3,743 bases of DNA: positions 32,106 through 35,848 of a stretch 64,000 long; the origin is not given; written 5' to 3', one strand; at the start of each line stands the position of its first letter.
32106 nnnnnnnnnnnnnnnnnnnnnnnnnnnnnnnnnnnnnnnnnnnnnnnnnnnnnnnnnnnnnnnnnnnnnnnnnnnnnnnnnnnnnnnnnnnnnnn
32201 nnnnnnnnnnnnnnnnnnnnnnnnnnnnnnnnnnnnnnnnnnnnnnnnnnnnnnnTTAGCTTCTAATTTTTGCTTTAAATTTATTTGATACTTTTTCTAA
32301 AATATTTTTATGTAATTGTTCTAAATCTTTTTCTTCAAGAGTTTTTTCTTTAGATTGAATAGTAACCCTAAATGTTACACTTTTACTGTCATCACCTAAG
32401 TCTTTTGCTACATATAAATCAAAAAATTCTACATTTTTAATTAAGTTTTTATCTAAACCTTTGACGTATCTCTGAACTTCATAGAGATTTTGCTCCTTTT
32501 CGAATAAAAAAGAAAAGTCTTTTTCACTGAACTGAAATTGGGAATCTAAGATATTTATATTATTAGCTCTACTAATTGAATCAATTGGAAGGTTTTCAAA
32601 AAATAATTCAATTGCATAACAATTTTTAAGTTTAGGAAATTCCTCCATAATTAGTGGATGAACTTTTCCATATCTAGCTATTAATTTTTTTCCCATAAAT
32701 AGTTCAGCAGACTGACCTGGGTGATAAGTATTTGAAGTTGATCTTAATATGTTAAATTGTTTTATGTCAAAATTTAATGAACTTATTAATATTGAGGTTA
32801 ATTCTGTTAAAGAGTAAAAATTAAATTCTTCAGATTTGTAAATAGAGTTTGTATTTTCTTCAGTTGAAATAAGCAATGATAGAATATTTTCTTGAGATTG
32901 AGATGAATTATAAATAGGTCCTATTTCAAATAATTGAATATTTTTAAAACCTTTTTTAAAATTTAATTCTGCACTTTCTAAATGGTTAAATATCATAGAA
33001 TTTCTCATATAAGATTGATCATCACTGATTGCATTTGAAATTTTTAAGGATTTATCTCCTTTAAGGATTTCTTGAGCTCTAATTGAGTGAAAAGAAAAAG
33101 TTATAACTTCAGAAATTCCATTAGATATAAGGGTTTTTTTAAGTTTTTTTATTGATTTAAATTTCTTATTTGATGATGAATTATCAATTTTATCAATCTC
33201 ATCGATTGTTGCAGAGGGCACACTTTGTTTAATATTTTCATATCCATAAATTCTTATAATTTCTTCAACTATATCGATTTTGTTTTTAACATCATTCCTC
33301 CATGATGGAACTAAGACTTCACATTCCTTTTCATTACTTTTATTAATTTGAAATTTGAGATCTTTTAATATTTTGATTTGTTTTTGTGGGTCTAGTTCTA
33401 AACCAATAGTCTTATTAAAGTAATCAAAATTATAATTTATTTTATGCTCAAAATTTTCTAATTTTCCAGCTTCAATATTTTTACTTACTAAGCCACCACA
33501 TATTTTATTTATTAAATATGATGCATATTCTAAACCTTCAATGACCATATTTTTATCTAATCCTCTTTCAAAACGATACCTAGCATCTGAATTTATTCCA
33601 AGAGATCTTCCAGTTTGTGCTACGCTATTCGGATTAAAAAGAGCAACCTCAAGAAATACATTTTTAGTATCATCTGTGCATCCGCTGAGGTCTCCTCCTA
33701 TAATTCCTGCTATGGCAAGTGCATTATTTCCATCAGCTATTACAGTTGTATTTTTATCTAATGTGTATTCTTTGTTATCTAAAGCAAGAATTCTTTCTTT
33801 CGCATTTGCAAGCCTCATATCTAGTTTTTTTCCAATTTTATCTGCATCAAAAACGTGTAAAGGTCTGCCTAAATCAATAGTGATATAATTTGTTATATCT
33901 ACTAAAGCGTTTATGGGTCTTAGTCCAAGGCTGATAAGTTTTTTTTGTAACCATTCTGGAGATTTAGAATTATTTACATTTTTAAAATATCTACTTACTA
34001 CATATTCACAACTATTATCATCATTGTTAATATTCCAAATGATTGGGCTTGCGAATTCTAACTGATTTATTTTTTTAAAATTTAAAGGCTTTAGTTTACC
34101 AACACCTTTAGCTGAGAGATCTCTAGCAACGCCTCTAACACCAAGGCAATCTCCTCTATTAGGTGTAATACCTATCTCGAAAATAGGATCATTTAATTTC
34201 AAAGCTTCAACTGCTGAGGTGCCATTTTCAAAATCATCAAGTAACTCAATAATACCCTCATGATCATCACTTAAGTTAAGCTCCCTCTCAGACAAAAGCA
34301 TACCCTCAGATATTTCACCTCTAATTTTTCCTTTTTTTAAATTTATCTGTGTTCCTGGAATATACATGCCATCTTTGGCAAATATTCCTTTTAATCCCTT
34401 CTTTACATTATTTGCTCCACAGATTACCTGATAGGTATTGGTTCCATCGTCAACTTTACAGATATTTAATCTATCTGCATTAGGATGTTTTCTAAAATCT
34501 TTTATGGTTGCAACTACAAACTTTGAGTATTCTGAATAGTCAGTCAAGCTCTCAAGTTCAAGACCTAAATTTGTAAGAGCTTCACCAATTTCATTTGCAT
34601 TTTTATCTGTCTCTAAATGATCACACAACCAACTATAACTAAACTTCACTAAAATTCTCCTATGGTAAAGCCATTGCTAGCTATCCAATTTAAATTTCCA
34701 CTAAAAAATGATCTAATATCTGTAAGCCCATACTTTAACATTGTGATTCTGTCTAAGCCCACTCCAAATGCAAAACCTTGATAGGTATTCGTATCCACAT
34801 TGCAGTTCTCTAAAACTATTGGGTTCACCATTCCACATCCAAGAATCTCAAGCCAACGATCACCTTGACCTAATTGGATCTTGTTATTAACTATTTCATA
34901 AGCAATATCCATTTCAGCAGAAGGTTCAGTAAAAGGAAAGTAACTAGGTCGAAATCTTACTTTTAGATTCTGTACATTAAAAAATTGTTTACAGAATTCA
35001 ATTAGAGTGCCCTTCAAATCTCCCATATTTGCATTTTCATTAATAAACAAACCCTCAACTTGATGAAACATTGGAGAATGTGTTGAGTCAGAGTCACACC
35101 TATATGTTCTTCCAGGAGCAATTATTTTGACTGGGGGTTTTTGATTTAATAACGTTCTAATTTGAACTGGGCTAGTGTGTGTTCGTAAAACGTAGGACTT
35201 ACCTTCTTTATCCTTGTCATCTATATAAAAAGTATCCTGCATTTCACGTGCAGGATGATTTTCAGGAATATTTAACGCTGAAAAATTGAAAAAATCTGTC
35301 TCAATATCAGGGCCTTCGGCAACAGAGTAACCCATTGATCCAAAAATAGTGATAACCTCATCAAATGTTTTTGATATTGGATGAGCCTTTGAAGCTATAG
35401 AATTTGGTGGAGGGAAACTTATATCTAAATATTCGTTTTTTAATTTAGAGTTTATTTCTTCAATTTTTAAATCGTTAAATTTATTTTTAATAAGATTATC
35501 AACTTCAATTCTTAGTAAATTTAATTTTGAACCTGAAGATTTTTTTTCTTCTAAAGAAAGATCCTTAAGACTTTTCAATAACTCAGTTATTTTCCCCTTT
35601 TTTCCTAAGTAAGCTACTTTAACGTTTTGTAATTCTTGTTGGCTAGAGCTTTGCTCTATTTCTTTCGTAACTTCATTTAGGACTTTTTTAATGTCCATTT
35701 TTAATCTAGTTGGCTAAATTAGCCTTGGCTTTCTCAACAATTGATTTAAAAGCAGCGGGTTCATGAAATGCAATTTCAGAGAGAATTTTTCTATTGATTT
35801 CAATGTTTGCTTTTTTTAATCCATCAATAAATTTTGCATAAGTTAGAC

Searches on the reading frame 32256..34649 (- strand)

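Call 6: search_protein_families(library=pfam, proteins=[window:32256-34649:-])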
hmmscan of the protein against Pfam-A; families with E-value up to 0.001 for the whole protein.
window:32256-34649:- (797 aa): 6 families
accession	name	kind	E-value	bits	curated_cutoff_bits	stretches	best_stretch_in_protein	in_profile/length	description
PF03483.22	B3_4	-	5.3e-67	225.2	29.3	1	214-385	2-174/174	B3/4 domain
PF17759.6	tRNA_synthFbeta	-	7.4e-36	124.1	22.4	1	491-682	13-212/214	Phenylalanyl tRNA synthetase beta chain CLM domain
PF03484.21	B5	-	5.3e-23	81.4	28.6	1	404-470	1-67/67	tRNA synthetase B5 domain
PF03147.19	FDX-ACB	-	8.4e-22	77.9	31.1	1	703-796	1-94/94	Ferredoxin-fold anticodon binding domain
PF01588.26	tRNA_bind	-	1.9e-21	76.4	27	1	44-144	1-95/96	Putative tRNA binding domain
PF18262.7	PhetRS_B1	-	0.00077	20.1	26.8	0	7-77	10-69/83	Phe-tRNA synthetase beta subunit B1 domain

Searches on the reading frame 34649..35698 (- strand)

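Call 6: search_protein_families(library=pfam, proteins=[window:34649-35698:-])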
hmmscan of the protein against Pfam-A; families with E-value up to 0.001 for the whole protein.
window:34649-35698:- (349 aa): 2 families
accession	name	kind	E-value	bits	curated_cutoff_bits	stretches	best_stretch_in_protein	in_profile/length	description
PF01409.25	tRNA-synt_2d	-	3e-98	328.7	19.8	1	91-340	2-244/246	tRNA synthetases class II core domain (F)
PF02912.23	Phe_tRNA-synt_N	-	1.8e-17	63.5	22.3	1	19-86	2-69/69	Aminoacyl tRNA synthetase class II, N-terminal domain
